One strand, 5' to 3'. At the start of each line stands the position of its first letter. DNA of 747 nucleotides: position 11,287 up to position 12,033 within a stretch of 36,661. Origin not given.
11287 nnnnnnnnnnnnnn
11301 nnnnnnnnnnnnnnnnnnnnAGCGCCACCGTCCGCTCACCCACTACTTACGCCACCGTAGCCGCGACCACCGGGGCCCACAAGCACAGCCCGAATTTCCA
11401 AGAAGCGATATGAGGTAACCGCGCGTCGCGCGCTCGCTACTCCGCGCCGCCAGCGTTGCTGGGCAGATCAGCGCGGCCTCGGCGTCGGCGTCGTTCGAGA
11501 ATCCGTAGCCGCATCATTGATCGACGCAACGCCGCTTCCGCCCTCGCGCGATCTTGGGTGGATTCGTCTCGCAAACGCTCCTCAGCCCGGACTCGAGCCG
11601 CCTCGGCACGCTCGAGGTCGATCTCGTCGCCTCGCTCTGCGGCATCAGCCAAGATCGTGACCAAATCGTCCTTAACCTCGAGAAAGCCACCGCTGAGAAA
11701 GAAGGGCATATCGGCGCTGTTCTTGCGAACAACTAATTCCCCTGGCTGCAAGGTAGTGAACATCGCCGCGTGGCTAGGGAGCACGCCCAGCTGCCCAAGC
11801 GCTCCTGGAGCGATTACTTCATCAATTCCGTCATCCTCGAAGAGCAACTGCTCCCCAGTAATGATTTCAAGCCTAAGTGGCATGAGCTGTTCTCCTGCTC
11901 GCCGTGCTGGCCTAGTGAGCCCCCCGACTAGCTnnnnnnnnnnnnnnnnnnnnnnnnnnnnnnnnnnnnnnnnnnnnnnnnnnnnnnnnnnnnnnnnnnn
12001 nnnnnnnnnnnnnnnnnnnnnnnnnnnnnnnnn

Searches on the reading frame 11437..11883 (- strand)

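Call 62: search_protein_families(library=pfam, proteins=[window:11437-11883:-], max_evalue=0.00001)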
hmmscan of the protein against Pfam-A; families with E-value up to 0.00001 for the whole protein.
window:11437-11883:- (148 aa): 2 families
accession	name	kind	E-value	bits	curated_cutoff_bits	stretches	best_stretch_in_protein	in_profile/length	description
PF02823.21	ATP-synt_DE_N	-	1.7e-23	82.8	27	1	3-82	1-80/80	ATP synthase, Delta/Epsilon chain, beta-sandwich domain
PF00401.25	ATP-synt_DE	-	5.6e-12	46.1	24.6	1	86-129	1-46/47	ATP synthase, Delta/Epsilon chain, long alpha-helix domain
